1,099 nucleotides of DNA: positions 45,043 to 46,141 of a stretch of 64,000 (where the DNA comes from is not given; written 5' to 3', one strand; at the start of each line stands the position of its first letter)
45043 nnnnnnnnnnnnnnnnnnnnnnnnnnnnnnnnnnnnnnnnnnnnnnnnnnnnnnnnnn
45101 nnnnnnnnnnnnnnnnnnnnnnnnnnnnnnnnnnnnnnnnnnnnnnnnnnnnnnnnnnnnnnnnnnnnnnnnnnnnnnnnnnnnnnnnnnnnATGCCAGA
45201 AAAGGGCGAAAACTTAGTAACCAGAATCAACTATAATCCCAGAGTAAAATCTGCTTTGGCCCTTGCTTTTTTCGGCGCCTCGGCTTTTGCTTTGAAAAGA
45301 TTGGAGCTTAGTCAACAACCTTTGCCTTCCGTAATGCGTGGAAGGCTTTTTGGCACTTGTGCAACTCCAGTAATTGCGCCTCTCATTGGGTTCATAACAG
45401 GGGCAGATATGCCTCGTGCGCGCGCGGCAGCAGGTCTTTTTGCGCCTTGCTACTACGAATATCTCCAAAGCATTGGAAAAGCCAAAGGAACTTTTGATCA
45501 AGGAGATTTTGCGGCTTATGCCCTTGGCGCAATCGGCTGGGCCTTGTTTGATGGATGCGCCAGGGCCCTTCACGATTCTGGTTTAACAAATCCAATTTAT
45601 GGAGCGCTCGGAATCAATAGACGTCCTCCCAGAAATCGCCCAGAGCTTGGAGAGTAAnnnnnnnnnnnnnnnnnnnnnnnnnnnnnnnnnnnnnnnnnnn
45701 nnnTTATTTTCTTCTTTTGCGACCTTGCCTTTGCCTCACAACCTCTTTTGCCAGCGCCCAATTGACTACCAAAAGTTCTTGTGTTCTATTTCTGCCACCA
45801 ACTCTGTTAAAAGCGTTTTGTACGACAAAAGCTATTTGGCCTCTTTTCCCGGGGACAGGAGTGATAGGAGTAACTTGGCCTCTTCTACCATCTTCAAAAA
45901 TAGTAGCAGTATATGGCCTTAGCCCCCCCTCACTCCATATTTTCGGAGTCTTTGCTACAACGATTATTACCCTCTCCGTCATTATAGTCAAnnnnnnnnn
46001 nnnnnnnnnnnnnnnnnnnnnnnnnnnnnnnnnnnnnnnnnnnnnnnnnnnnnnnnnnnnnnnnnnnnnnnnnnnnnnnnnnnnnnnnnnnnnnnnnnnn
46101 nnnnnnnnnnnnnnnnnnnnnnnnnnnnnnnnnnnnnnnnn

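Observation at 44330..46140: GC-elevated ~1.8 kb islet between rplS and tRNA-Glu, with three unrecognisable ORFs under strong sigma70-like promoters and leaderless or near-leaderless starts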

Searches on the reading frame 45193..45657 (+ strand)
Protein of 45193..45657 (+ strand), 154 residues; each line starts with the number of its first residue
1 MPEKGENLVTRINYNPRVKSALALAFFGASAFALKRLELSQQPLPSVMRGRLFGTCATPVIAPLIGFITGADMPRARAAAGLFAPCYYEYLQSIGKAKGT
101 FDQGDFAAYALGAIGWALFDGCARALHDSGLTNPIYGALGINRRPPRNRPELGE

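Call 7: search_protein_families(library=pfam, proteins=[window:45193-45657:+], max_evalue=1)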
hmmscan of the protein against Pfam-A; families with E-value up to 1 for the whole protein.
window:45193-45657:+ (154 aa): 0 families

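Call 8: search_protein_families(library=ncbifam, proteins=[window:45193-45657:+], max_evalue=1)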
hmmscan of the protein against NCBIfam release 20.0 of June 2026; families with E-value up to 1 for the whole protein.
window:45193-45657:+ (154 aa): 0 families

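Call 11: search_protein_families(library=padloc, proteins=[window:45193-45657:+], max_evalue=1)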
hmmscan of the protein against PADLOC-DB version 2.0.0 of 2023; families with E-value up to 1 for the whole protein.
window:45193-45657:+ (154 aa): 0 families

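Call 12: search_protein_families(library=phrogs, proteins=[window:45193-45657:+], max_evalue=1)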
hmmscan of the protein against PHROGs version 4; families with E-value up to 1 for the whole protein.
window:45193-45657:+ (154 aa): 1 family
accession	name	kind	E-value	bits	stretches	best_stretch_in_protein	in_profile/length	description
phrog_36974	-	unknown function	0.37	11.6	1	93-138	82-127/160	-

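Call 17: find_homologous_proteins(query=window:45193-45657:+, max_evalue=0.001)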
Query window:45193-45657:+ (154 aa): 1 proteins with E <= 0.001 among 762 candidates.
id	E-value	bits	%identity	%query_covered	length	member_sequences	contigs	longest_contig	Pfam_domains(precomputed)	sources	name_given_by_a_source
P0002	3.4e-98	344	100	100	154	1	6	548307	-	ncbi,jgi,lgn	-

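Call 32: search_protein_families(library=pfam, alignment_id=A1, max_evalue=0.1)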
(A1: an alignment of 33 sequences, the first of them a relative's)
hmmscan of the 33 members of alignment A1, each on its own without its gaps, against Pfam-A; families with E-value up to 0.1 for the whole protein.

A. member 1, P0002 (154 aa): 0 families

B. families by the number of members that match (of 33 scanned): 8 families
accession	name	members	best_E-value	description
PF04892.17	VanZ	6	0.00043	VanZ like family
PF10990.13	DUF2809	3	0.024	Protein of unknown function (DUF2809)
PF10339.14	Vel1p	1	0.02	Yeast-specific zinc responsive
PF21001.2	YqiJ_N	1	0.024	Inner membrane protein YqiJ, N-terminal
PF10171.14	Tim29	1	0.035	Translocase of the Inner Mitochondrial membrane 29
PF06522.17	B12D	1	0.036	NADH-ubiquinone reductase complex 1 MLRQ subunit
PF25775.1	CC_STIL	1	0.045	STIL coiled coil region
PF19660.4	DUF6163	1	0.088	Family of unknown function (DUF6163)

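Call 38: search_solved_structures(query=A1, max_evalue=10)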
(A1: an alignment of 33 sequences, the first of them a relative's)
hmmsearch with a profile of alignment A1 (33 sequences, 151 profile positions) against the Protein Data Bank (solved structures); distinct sequences matched with E-value up to 10: 1.
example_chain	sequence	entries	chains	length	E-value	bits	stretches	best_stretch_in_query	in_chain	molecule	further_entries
1oed_A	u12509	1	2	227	1.1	13.1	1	22-77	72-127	Acetylcholine receptor subunit alpha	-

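Call 45: predict_structure(alignment_id=A1)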
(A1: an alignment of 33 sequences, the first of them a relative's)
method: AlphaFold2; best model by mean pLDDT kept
length: 154 residues; sequences in the alignment: 33
mean_pLDDT: 93.1   pTM: 0.82
mean pLDDT of the five models: 93.1, 92.8, 92.5, 92.4, 92.3
residues with pLDDT >= 90: 138; 70-90: 7; 50-70: 6; < 50: 3
segments of 3 or more residues with pLDDT < 50: 152-154
pLDDT, mean of each block of 10 residues (from residue 1): 85 95 98 97 96 97 97 94 97 98 97 96 94 96 77 48
secondary structure, 60 per line:
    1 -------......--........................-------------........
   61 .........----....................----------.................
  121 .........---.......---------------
elements in order: H8-13 H16-39 H53-69 H74-93 H104-129 H133-139

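Call 51: search_protein_families(library=ncbifam, alignment_id=A1, max_evalue=0.1)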
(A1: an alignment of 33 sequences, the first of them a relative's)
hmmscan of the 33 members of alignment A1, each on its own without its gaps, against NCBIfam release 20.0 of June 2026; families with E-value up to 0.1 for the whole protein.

A. member 1, P0002 (154 aa): 0 families

B. families by the number of members that match (of 33 scanned): 3 families
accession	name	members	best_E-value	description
NF011359.0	PRK14777.1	1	0.0094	lipoprotein signal peptidase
NF052619.1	ChiD_Serratia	1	0.016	chitinase ChiD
NF028538.0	PAP2_lipid_A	1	0.063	PAP2 family lipid A phosphatase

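Call 54: fold_search(model_id=the predicted structure, library=viral)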
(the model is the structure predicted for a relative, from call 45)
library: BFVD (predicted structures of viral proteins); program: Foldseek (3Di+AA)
matches with E <= 10: 344; with E <= 0.001: 0
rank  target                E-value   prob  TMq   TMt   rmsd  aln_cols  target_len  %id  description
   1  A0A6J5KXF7            2.5e-01  0.96  0.44  0.56   4.5       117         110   14  Lipoprotein [uncultured Caudovirales phage]
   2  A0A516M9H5            3.9e-01  0.66  0.38  0.41  11.8       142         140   13  (no name in the UniProt tables at hand)
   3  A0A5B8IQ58            4.6e-01  0.44  0.31  0.32  11.2       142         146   15  Uncharacterized protein [Mimiviridae sp. ChoanoV1]
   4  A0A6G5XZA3            4.6e-01  0.33  0.28  0.19  11.6       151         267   10  (no name in the UniProt tables at hand)
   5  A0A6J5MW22            4.9e-01  0.14  0.20  0.09  20.7       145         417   14  Uncharacterized protein [uncultured Caudovirales phage]
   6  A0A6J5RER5            5.4e-01  0.66  0.37  0.44   6.5       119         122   14  Uncharacterized protein [uncultured Caudovirales phage]
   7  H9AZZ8                6.3e-01  0.44  0.34  0.11   9.6       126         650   16  VP18 [Haloarcula hispanica icosahedral virus 2]
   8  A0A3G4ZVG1            6.6e-01  0.30  0.32  0.21  19.9       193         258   11  RING-type domain-containing protein [Edafosvirus sp.]
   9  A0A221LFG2            6.6e-01  0.23  0.32  0.08  23.3       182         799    9  Uncharacterized protein (Fragment) [Caledonia beadlet anemone sobemo-like virus 1]
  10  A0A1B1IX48            7.0e-01  0.13  0.22  0.12  20.3       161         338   16  (no name in the UniProt tables at hand)
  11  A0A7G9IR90            8.6e-01  0.25  0.32  0.10  22.2       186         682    6  Serine protease [Thrips tabaci associated luteo-like virus 1]
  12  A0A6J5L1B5            9.0e-01  0.57  0.35  0.50   8.6       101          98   15  Uncharacterized protein [uncultured Caudovirales phage]
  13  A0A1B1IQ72            9.0e-01  0.28  0.31  0.10  13.6       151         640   13  (no name in the UniProt tables at hand)
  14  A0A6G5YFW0            9.0e-01  0.20  0.26  0.29  18.9       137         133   14  (no name in the UniProt tables at hand)
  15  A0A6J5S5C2            9.5e-01  0.18  0.25  0.22  11.3       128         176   12  Uncharacterized protein [uncultured Caudovirales phage]
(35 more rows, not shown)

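Call 59: find_related_loci(query=A2, collection=viral_contigs, flank=6000)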
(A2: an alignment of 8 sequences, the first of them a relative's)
Query A2 (154 aa) in viral_contigs; peptide patterns used: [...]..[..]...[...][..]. (x = any residue, [..] = any of these).
12 stretches matched a pattern, but none encodes a relative of the query by tblastn (E <= 1e-3).

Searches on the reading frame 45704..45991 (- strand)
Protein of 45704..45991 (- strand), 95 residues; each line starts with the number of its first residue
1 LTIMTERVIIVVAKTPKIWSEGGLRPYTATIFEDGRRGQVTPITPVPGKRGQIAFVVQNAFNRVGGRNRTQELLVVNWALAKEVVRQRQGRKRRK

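Call 7: search_protein_families(library=pfam, proteins=[window:45704-45991:-], max_evalue=1)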
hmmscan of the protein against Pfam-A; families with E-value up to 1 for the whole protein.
window:45704-45991:- (95 aa): 0 families

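Call 8: search_protein_families(library=ncbifam, proteins=[window:45704-45991:-], max_evalue=1)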
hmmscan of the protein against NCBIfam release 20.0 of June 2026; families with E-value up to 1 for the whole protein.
window:45704-45991:- (95 aa): 0 families

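Call 11: search_protein_families(library=padloc, proteins=[window:45704-45991:-], max_evalue=1)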
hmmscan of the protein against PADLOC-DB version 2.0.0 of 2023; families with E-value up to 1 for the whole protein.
window:45704-45991:- (95 aa): 0 families

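Call 12: search_protein_families(library=phrogs, proteins=[window:45704-45991:-], max_evalue=1)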
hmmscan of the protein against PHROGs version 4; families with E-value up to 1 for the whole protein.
window:45704-45991:- (95 aa): 0 families

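Call 18: find_homologous_proteins(query=window:45704-45982:-, max_evalue=0.01)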
Query window:45704-45982:- (92 aa): 1 proteins with E <= 0.01 among 4 candidates.
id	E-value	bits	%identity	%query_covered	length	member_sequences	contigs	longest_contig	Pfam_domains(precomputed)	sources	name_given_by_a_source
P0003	5.7e-53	194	100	100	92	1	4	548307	-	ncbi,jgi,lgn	-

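Call 57: find_related_loci(query=window:45707-45982:-, collection=viral_contigs, flank=5000)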
Query window:45707-45982:- (92 aa) in viral_contigs; peptide patterns used: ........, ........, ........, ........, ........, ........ (x = any residue, [..] = any of these).
9 stretches matched a pattern, but none encodes a relative of the query by tblastn (E <= 1e-3).

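Call 77: search_solved_structures(query=window:45707-45982:-, max_evalue=10)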
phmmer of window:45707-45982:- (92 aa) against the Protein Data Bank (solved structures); distinct sequences matched with E-value up to 10: 1.
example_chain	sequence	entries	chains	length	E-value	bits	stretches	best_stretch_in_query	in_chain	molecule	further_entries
4jcc_A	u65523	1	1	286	0.64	13.4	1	25-81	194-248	Iron-compound ABC transporter, iron-compound-binding protein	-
